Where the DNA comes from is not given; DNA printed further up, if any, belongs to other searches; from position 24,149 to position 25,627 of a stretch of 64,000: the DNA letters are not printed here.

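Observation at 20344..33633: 13-gene, translationally coupled operon that interleaves a Dpp/Opp-type ABC importer with a complete acyl-CoA oxidation module; no named pathway recognised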

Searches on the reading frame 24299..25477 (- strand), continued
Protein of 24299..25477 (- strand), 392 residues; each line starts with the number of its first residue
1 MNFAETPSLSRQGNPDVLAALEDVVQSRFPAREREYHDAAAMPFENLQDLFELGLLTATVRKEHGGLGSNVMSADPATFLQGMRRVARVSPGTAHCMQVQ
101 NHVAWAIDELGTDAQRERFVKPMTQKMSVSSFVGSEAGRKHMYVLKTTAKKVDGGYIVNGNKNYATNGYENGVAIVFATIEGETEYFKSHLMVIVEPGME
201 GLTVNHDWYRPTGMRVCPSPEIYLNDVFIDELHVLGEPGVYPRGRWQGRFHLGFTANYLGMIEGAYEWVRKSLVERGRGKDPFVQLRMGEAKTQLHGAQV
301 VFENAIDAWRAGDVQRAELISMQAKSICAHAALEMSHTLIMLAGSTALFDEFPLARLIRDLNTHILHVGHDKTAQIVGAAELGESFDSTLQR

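Call 18: find_encoding_contigs(protein=P0062, flank=10000, max_places=2)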
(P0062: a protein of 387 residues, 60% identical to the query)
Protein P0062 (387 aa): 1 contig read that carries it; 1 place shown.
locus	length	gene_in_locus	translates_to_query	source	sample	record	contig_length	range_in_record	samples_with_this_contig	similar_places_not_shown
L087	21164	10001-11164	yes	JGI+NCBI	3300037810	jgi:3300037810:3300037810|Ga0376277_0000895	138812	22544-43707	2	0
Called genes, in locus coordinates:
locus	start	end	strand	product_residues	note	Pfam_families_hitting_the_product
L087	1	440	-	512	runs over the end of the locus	PF01039:Carboxyl_trans, PF03255:ACCA (faint)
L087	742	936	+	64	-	PF00364:Biotin_lipoyl, PF25917:BSH_RND (weak), PF25919:BSH_CusB (faint), PF25973:BSH_CzcB (faint)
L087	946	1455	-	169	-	PF01613:Flavin_Reduct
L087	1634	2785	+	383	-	PF02771:Acyl-CoA_dh_N, PF02770:Acyl-CoA_dh_M, PF00441:Acyl-CoA_dh_1, PF08028:Acyl-CoA_dh_2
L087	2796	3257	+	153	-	PF01575:MaoC_dehydratas, PF13452:FAS1_DH_region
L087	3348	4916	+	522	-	PF00581:Rhodanese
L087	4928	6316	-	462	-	PF00392:GntR, PF00155:Aminotran_1_2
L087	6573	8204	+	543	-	PF00501:AMP-binding, PF13193:AMP-binding_C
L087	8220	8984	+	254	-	PF00378:ECH_1, PF16113:ECH_2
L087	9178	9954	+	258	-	PF00106:adh_short, PF23441:SDR, PF08659:KR, PF13561:adh_short_C2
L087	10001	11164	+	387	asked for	PF02771:Acyl-CoA_dh_N, PF02770:Acyl-CoA_dh_M, PF00441:Acyl-CoA_dh_1, PF08028:Acyl-CoA_dh_2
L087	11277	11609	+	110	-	PF01575:MaoC_dehydratas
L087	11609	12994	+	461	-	PF00289:Biotin_carb_N, PF02786:CPSase_L_D2, PF02222:ATP-grasp (weak), PF07478:Dala_Dala_lig_C, PF02785:Biotin_carb_C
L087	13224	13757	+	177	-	PF04290:DctQ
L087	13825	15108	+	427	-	PF06808:DctM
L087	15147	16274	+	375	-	PF03480:DctP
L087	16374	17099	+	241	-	PF00378:ECH_1, PF16113:ECH_2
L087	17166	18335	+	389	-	PF00108:Thiolase_N, PF00109:ketoacyl-synt (faint), PF02803:Thiolase_C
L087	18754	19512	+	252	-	PF00005:ABC_tran, PF13304:AAA_21 (faint), PF12399:BCA_ABC_TP_C (weak)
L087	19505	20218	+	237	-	PF00005:ABC_tran, PF13304:AAA_21 (faint)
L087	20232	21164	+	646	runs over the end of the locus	PF02653:BPD_transp_2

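Call 19: find_encoding_contigs(protein=P0076, flank=10000, max_places=1)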
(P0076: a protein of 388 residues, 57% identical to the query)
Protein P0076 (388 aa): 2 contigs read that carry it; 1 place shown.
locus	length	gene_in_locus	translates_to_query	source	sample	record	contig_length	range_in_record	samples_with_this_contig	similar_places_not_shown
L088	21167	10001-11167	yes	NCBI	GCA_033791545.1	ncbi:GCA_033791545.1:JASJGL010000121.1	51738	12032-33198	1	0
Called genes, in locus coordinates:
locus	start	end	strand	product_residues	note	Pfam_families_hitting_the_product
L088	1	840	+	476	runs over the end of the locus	PF00158:Sigma54_activat, PF14532:Sigma54_activ_2, PF01078:Mg_chelatase (faint), PF07724:AAA_2, PF07728:AAA_5 (faint), PF25601:AAA_lid_14, PF18024:HTH_50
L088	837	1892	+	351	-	PF01547:SBP_bac_1, PF13416:SBP_bac_8, PF13531:SBP_bac_11, PF13343:SBP_bac_6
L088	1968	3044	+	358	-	PF00005:ABC_tran, PF13304:AAA_21 (faint), PF08402:TOBE_2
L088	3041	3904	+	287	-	PF00528:BPD_transp_1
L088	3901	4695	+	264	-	PF00528:BPD_transp_1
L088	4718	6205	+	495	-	PF00171:Aldedh, PF05893:LuxC (weak)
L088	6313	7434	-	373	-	PF00926:DHBP_synthase, PF00925:GTP_cyclohydro2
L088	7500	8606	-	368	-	PF00083:Sugar_tr, PF07690:MFS_1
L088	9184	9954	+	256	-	PF00106:adh_short, PF08659:KR, PF23441:SDR (weak), PF13561:adh_short_C2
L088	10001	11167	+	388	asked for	PF02771:Acyl-CoA_dh_N, PF02770:Acyl-CoA_dh_M, PF08028:Acyl-CoA_dh_2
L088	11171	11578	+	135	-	PF01575:MaoC_dehydratas, PF13452:FAS1_DH_region (weak)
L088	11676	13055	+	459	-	PF00289:Biotin_carb_N, PF02786:CPSase_L_D2, PF07478:Dala_Dala_lig_C, PF02785:Biotin_carb_C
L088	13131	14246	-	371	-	PF03480:DctP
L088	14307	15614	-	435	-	PF06808:DctM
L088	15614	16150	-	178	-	PF04290:DctQ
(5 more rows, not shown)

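Call 29: search_protein_families(library=pfam, proteins=[L084:88-1020:+, L084:1319-2548:-, L084:2737-3570:+, L084:4425-5564:-, L084:5571-7196:-, L084:8444-9826:-, L084:11179-12750:+, L084:18178-19167:+, L084:19843-20691:-, L084:20698-21141:-], max_evalue=0.00001)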
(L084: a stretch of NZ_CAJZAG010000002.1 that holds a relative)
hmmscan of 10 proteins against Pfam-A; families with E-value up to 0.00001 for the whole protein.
L084:88-1020:+ (310 aa): 1 family
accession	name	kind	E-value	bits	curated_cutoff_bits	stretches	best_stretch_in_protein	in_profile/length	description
PF00528.27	BPD_transp_1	-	6.1e-25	88.5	26.4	1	133-300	5-180/184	Binding-protein-dependent transport system inner membrane component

L084:1319-2548:- (409 aa): 0 families

L084:2737-3570:+ (277 aa): 1 family
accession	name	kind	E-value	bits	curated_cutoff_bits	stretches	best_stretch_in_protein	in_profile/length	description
PF03180.19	Lipoprotein_9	-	7.8e-75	251.5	27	1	39-274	1-235/236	NlpA lipoprotein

L084:4425-5564:- (379 aa): 1 family
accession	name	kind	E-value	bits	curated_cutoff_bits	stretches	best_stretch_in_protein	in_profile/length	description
PF00487.30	FA_desaturase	-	4.8e-28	99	29.7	1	111-341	7-245/253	Fatty acid desaturase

L084:5571-7196:- (541 aa): 2 families
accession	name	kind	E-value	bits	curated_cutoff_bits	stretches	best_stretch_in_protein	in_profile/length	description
PF13454.12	NAD_binding_9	-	2.1e-40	138.6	21.8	1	69-223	2-153/155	FAD-NAD(P)-binding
PF07992.20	Pyr_redox_2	-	1.3e-10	41.7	26.1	1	66-277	2-157/291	Pyridine nucleotide-disulphide oxidoreductase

L084:8444-9826:- (460 aa): 1 family
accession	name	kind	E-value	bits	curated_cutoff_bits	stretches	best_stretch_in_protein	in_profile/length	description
PF00296.26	Bac_luciferase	-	1.6e-54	185.9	27.9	1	21-392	6-313/314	Luciferase-like monooxygenase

L084:11179-12750:+ (523 aa): 4 families
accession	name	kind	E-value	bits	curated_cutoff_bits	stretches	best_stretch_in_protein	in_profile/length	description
PF00890.30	FAD_binding_2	-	2.9e-49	168.8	20.4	1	9-492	1-412/414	FAD binding domain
PF12831.13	FAD_oxidored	-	5.9e-12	46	27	1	9-61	1-53/416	FAD dependent oxidoreductase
PF01266.30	DAO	-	3e-10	40.6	27.9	1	9-212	1-205/353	FAD dependent oxidoreductase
PF03486.20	HI0933_like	-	9.4e-10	38.8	50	1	9-57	2-49/244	HI0933-like protein Rossmann domain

L084:18178-19167:+ (329 aa): 1 family
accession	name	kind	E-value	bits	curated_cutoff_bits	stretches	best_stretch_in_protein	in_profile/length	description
PF02668.22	TauD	-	1.5e-61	209.1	27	1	29-283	2-253/267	Taurine catabolism dioxygenase TauD, TfdA family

L084:19843-20691:- (282 aa): 3 families
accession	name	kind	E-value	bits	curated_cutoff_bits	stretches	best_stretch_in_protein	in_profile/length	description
PF00005.33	ABC_tran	-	4.4e-37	128.2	25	1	24-172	1-137/137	ABC transporter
PF13304.12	AAA_21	-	4.1e-09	37.4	27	0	127-207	221-303/304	AAA domain, putative AbiEii toxin, Type IV TA system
PF13401.12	AAA_22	-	2.8e-06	28.1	27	0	39-201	10-122/130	AAA domain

L084:20698-21141:- (147 aa): 1 family
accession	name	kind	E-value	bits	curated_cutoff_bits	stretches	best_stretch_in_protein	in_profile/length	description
PF03180.19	Lipoprotein_9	-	8.6e-43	146.6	27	1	2-147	95-236/236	NlpA lipoprotein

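Call 30: search_protein_families(library=pfam, proteins=[L045:1854-3710:+, L045:11125-12300:+, L045:12352-13902:+, L045:13939-15009:+, L045:16060-17154:+, L045:18140-19486:+, L081:10962-12596:+, L081:12623-14044:+, L081:14920-16389:+, L081:16409-17806:+], max_evalue=0.00001)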
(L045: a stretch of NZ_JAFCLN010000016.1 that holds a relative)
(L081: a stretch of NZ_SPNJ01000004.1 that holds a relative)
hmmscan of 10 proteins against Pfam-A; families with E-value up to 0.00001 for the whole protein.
L045:1854-3710:+ (618 aa): 1 family
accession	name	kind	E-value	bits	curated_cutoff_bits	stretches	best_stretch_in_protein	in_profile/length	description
PF00496.27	SBP_bac_5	-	3.9e-84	283.3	32.4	1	184-539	2-364/368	Bacterial extracellular solute-binding proteins, family 5 Middle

L045:11125-12300:+ (391 aa): 1 family
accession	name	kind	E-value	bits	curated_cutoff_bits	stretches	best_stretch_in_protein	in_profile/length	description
PF00296.26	Bac_luciferase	-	4.3e-59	200.9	27.9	1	44-362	2-313/314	Luciferase-like monooxygenase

L045:12352-13902:+ (516 aa): 1 family
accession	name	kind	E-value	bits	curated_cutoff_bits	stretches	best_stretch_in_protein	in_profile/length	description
PF00496.27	SBP_bac_5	-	1.8e-82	277.8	32.4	1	81-429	1-356/368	Bacterial extracellular solute-binding proteins, family 5 Middle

L045:13939-15009:+ (356 aa): 1 family
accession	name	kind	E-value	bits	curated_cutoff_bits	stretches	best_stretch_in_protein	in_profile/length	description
PF03601.19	Cons_hypoth698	-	2.7e-66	224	24.5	1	28-332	1-300/304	Conserved hypothetical protein 698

L045:16060-17154:+ (364 aa): 3 families
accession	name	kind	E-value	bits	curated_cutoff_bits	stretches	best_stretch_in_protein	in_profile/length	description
PF13602.12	ADH_zinc_N_2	-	1.1e-11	46.3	27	1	221-361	1-134/134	Zinc-binding dehydrogenase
PF00107.32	ADH_zinc_N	-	3.2e-11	43.7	31.8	1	188-274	1-88/129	Zinc-binding dehydrogenase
PF08240.17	ADH_N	-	6.9e-11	42.8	23.5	1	57-116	2-62/104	Alcohol dehydrogenase GroES-like domain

L045:18140-19486:+ (448 aa): 1 family
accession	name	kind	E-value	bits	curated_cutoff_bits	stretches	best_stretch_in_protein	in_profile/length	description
PF03022.22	MRJP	-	1.8e-38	133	19.8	1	165-430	2-271/288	Major royal jelly protein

L081:10962-12596:+ (544 aa): 0 families

L081:12623-14044:+ (473 aa): 1 family
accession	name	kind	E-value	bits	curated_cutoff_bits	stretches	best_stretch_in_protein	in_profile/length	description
PF00296.26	Bac_luciferase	-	3.4e-42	145.3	27.9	1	18-389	7-307/314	Luciferase-like monooxygenase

L081:14920-16389:+ (489 aa): 2 families
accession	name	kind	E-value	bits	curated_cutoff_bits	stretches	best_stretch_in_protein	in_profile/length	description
PF13454.12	NAD_binding_9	-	4.8e-33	114.8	21.8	1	11-168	1-154/155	FAD-NAD(P)-binding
PF07992.20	Pyr_redox_2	-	1.7e-09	38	26.1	1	9-247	2-185/291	Pyridine nucleotide-disulphide oxidoreductase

L081:16409-17806:+ (465 aa): 1 family
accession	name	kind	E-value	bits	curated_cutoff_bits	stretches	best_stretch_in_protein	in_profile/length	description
PF00296.26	Bac_luciferase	-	1.2e-38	133.7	27.9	1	30-389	15-310/314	Luciferase-like monooxygenase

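Call 37: search_protein_families(library=ncbifam, proteins=[L005:16506-17723:+, L005:17716-18954:+, L005:8044-9603:-, L005:13854-14651:+, L005:11374-12807:+, L005:12820-13815:+, L087:3348-4916:+, L019:17850-18989:+], max_evalue=1e-10)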
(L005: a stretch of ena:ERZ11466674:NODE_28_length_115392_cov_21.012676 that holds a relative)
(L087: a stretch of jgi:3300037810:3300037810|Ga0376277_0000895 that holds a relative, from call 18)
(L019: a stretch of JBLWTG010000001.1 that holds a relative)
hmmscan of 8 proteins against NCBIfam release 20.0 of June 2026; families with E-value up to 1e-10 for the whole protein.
L005:16506-17723:+ (405 aa): 22 families
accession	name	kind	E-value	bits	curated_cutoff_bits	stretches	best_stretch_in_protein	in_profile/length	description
NF042439.1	SulpropCoADesulf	equivalog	2.7e-199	661.6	600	1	14-393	2-379/379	3-sulfinopropanoyl-CoA desulfinase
NF042972.1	AcrlCoAredClosAcrC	equivalog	1.2e-89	300.6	640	1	1-385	1-377/378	acryloyl-CoA reductase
NF045552.1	GlutCoADH_Des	equivalog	2.6e-68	231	470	1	1-388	1-383/387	glutaryl-CoA dehydrogenase Acd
NF043006.1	CyhCrbnylCoADH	equivalog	1.6e-58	198.6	650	1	18-382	17-373/380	cyclohexane-1-carbonyl-CoA dehydrogenase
NF045652.1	ProlPCPDhRedW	equivalog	3e-54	184.3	650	1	45-382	40-371/376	L-prolyl-[peptidyl-carrier protein] dehydrogenase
TIGR03207.1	cyc_hxne_CoA_dh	equivalog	3.5e-53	180.7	575.35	1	6-382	2-369/372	cyclohexanecarboxyl-CoA dehydrogenase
NF008997.0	PRK12341.1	equivalog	4.7e-51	174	537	1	1-383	1-374/382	acyl-CoA dehydrogenase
NF058590.1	AcCoDHFadEBacil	equivalog_domain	1.6e-50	172.2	600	1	5-300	21-310/586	acyl-CoA dehydrogenase FadE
NF053553.1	prodigi_MBC_PigA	equivalog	4.7e-49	167.5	500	1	1-384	1-379/381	prodigiosin MBC biosynthesis dehydrogenase PigA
NF002885.1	PRK03354.1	equivalog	1.6e-36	126.2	540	1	3-376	3-365/378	crotonobetainyl-CoA dehydrogenase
NF049984.1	Rv1679_FadE16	equivalog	5.2e-33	114.8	600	1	25-380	13-361/371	Rv1679 family acyl-CoA dehydrogenase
TIGR04022.1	sulfur_SfnB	equivalog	5.6e-31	107.8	430.9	1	7-368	6-364/391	SfnB family sulfur acquisition oxidoreductase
NF052270.1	Staph_DH_FadE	equivalog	1.9e-29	102.6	600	1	75-364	94-373/400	acyl-CoA dehydrogenase FadE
NF007000.1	PRK09463.1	subfamily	7.9e-25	87.3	600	1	42-349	79-397/726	acyl-CoA dehydrogenase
NF009586.0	PRK13026.1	subfamily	1.1e-22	80.2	608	1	43-349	115-432/777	acyl-CoA dehydrogenase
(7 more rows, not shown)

L005:17716-18954:+ (412 aa): 7 families
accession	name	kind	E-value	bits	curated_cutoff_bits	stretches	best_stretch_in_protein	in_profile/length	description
NF052585.1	SucGlutTfsCaiB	equivalog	5e-151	502.8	750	1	10-396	7-390/394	succinate--glutarate CoA-transferase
NF041294.1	Scnl_mescCoAtase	equivalog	6.7e-98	328.3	700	1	9-391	2-380/381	succinyl-CoA:mesaconate CoA-transferase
NF008511.0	PRK11430.1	equivalog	4.6e-86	289.3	522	1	9-376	8-360/381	CoA:oxalate CoA-transferase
NF003809.0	PRK05398.1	subfamily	1.1e-82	277.8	442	2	10-216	4-203/416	formyl-CoA transferase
TIGR03253.1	oxalate_frc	equivalog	8.4e-79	265.2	504.2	2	10-216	3-202/416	formyl-CoA transferase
NF002914.1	PRK03525.1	equivalog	1.4e-40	139.5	413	1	6-411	5-397/400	L-carnitine CoA-transferase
TIGR04253.1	mesacon_CoA_iso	equivalog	2e-35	122.6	725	1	9-410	1-399/403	2-methylfumaryl-CoA isomerase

L005:8044-9603:- (519 aa): 41 families (the best 25 are shown)
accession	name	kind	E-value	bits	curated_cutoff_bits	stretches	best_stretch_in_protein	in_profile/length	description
NF005760.0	PRK07586.1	equivalog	4.7e-228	758.3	363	1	1-519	1-514/514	acetolactate synthase large subunit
NF009122.0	PRK12474.1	subfamily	1.6e-201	670.6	835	1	1-518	5-517/518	hypothetical protein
NF005485.1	PRK07092.1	equivalog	1.9e-51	175.4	493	1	13-518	13-517/523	benzoylformate decarboxylase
NF005470.0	PRK07064.1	equivalog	2.6e-34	119.2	495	1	342-519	358-529/552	thiamine pyrophosphate-binding protein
NF006122.0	PRK08266.1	subfamily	3.7e-32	111.5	571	1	1-519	4-524/543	hypothetical protein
TIGR00118.1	acolac_lg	equivalog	6e-31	107.5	538.35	2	1-229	1-227/557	biosynthetic-type acetolactate synthase large subunit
NF006187.0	PRK08322.1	equivalog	9.9e-31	106.8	509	2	370-518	385-527/548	acetolactate synthase large subunit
NF006052.0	PRK08199.1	subfamily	9.5e-29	100.1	539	2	328-518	353-536/559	thiamine pyrophosphate protein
NF005712.0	PRK07524.1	subfamily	1.9e-27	95.9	500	1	329-518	342-528/536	5-guanidino-2-oxopentanoate decarboxylase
NF005860.0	PRK07789.1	equivalog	3.4e-27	95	881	1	1-235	34-267/615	acetolactate synthase large subunit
NF006524.0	PRK08978.1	equivalog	9e-26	90.2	738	2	376-518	386-523/548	acetolactate synthase 2 catalytic subunit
NF006016.1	PRK08155.1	equivalog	9.1e-26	90.4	870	2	375-518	393-531/554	acetolactate synthase large subunit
NF006203.0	PRK08327.1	equivalog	4.4e-25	88.2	456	2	324-507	369-552/571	thiamine pyrophosphate-requiring protein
NF004919.0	PRK06276.1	equivalog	2.7e-24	85.4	866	1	378-518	402-537/582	acetolactate synthase large subunit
NF005651.0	PRK07418.1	subfamily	5.8e-24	84.2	942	1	336-518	382-558/617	acetolactate synthase large subunit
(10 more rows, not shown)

L005:13854-14651:+ (265 aa): 4 families
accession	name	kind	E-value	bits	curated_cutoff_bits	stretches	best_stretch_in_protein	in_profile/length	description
NF007849.0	PRK10558.1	equivalog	4e-41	141.1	393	1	9-241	8-239/256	2-dehydro-3-deoxyglucarate aldolase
TIGR02311.1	HpaI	equivalog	1e-40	139.8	368.8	1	10-248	2-240/249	4-hydroxy-2-oxoheptanedioate aldolase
TIGR03239.1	GarL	equivalog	6.1e-40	137.4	406.75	1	10-246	2-237/249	2-dehydro-3-deoxyglucarate aldolase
NF007521.0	PRK10128.1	equivalog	6.2e-28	98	441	1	10-239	8-237/267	2-keto-3-deoxy-L-rhamnonate aldolase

L005:11374-12807:+ (477 aa): 39 families (the best 25 are shown)
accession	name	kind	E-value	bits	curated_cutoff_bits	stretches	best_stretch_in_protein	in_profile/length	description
TIGR01780.1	SSADH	subfamily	5.5e-138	460.6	646.35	1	24-469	1-447/448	succinate-semialdehyde dehydrogenase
NF008415.0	PRK11241.1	equivalog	5.1e-124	414.6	828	1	8-472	14-478/482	NADP-dependent succinate-semialdehyde dehydrogenase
NF010000.0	PRK13473.1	subfamily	4.6e-114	381.7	615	1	6-473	4-471/475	aminobutyraldehyde dehydrogenase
TIGR01804.1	BADH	equivalog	5.2e-112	374.7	668.6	1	8-469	1-466/467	betaine-aldehyde dehydrogenase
NF009725.0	PRK13252.1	equivalog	9.9e-110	367.2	593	1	3-473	5-478/488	betaine-aldehyde dehydrogenase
NF042993.1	AlphKGSA_gudD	equivalog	1.4e-107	360.4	770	1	8-473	7-479/481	alpha-ketoglutaric semialdehyde dehydrogenase GucD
NF045735.1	PaDhStyDPseudo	equivalog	6.8e-107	358.1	850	1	6-472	4-479/483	phenylacetaldehyde dehydrogenase StyD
NF052305.1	DioxValDhHalo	equivalog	1.7e-104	350.4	750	1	1-473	1-480/483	2,5-dioxovalerate dehydrogenase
TIGR02299.1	HpaE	equivalog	4.1e-103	345.6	638.35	1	7-473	3-475/488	5-carboxymethyl-2-hydroxymuconate semialdehyde dehydrogenase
NF006915.0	PRK09406.1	equivalog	1.5e-102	343.8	730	1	23-472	4-454/457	NADP-dependent succinic semialdehyde dehydrogenase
NF006916.0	PRK09407.1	equivalog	1.1e-101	341.1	521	1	15-475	29-493/526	succinic semialdehyde dehydrogenase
NF007497.0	PRK10090.1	equivalog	2.2e-99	333.4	500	1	4-471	6-474/480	aldehyde dehydrogenase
NF040648.1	lactal_redase_Meth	equivalog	3.3e-95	319.8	650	1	7-472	1-460/463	lactaldehyde dehydrogenase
NF040792.1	glyc_ald_dh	equivalog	1.9e-94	317.3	760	1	7-472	3-471/488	D-glyceraldehyde dehydrogenase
NF002852.0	PRK03137.1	subfamily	1.4e-92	311.2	648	1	3-475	35-513/514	L-glutamate gamma-semialdehyde dehydrogenase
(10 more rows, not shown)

L005:12820-13815:+ (331 aa): 10 families
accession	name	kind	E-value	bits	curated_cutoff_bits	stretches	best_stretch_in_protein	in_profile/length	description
NF051456.1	acrylyl_AcuI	equivalog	1.5e-146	487.3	440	1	4-328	1-324/325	acrylyl-CoA reductase (NADPH)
TIGR02823.1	oxido_YhdH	subfamily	6.5e-129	429.4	297.25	1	6-328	2-324/324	acrylyl-CoA reductase family protein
TIGR02824.1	quinone_pig3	subfamily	6.6e-25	87.8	296.8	1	5-296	2-284/325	putative NAD(P)H quinone oxidoreductase, PIG3 family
NF010344.0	PRK13771.1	subfamily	5.1e-24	84.9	349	1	94-327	111-332/334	putative alcohol dehydrogenase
NF041172.1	AcrlCoa_red_Thmprot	equivalog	1.2e-22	80.3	500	1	99-246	116-256/334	acryloyl-CoA reductase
NF047908.1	AldhRedAhr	equivalog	1.1e-18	67.2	470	1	96-327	117-334/335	NADPH-dependent aldehyde reductase Ahr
TIGR01751.1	crot-CoA-red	equivalog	1.9e-16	59.8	378.55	1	91-206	133-245/398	crotonyl-CoA carboxylase/reductase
NF008024.0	PRK10754.1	subfamily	2.3e-12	46.6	348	1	14-251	12-244/327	NADPH:quinone reductase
NF006940.0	PRK09422.1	equivalog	2.4e-12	46.5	344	1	94-328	110-335/338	alcohol dehydrogenase AdhP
NF041183.1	Pks2_ls1_myc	equivalog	8.6e-12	42.7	2400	1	30-201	1432-1595/2086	sulfolipid-1 biosynthesis phthioceranic/hydroxyphthioceranic acid synthase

L087:3348-4916:+ (522 aa): 5 families
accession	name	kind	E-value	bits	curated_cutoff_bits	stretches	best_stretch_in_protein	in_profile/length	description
NF006444.0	PRK08762.1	equivalog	3e-51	174.3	449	2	4-97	30-115/387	molybdopterin-synthase adenylyltransferase MoeB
NF005902.0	PRK07878.1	equivalog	1.1e-21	77.2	647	0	370-468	283-382/392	adenylyltransferase/sulfurtransferase MoeZ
NF001195.0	PRK00162.1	equivalog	1.5e-18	67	102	0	380-470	11-99/108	thiosulfate sulfurtransferase GlpE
NF041203.1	rhodanese_LYCAU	equivalog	1.6e-18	66.6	115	0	368-474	15-123/126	rhodanese-related (seleno)protein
NF045521.1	rhoda_near_glyco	subfamily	1e-17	64.3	145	0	112-219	12-116/144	rhodanese homology domain-containing protein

L019:17850-18989:+ (380 aa): 11 families
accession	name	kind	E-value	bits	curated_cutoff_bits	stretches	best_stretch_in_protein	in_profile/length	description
NF042972.1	AcrlCoAredClosAcrC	equivalog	2.2e-39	135.2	640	1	2-357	8-361/378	acryloyl-CoA reductase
NF053553.1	prodigi_MBC_PigA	equivalog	3.2e-30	105.5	500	1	2-340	8-347/381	prodigiosin MBC biosynthesis dehydrogenase PigA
TIGR04022.1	sulfur_SfnB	equivalog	8.3e-29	100.6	430.9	1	11-373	15-381/391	SfnB family sulfur acquisition oxidoreductase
NF043006.1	CyhCrbnylCoADH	equivalog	4.4e-27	95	650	1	10-356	15-359/380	cyclohexane-1-carbonyl-CoA dehydrogenase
NF042439.1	SulpropCoADesulf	equivalog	6.2e-27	94.3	600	1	13-357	7-355/379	3-sulfinopropanoyl-CoA desulfinase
NF045652.1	ProlPCPDhRedW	equivalog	6.3e-25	87.8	650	1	5-351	6-352/376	L-prolyl-[peptidyl-carrier protein] dehydrogenase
NF008997.0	PRK12341.1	equivalog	2.2e-21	76.4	537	1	21-362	28-366/382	acyl-CoA dehydrogenase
NF043015.1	DibenthMonoxDszC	equivalog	1.2e-19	70.4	850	1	20-231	31-235/415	dibenzothiophene monooxygenase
NF049984.1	Rv1679_FadE16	equivalog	8e-19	68.1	600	1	21-215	15-200/371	Rv1679 family acyl-CoA dehydrogenase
NF002885.1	PRK03354.1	equivalog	1.9e-17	63.4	540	1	11-362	18-363/378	crotonobetainyl-CoA dehydrogenase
NF045552.1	GlutCoADH_Des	equivalog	3.9e-17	62.5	470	1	5-356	11-363/387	glutaryl-CoA dehydrogenase Acd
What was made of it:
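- Closest known: 3,3'-thiodipropionate / 3,3'-dithiodipropionate catabolism. Same: The Paracoccus relative of g8 sits next to a true desulfinase, a CoA-transferase and an IlvX-like gene (call 37).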
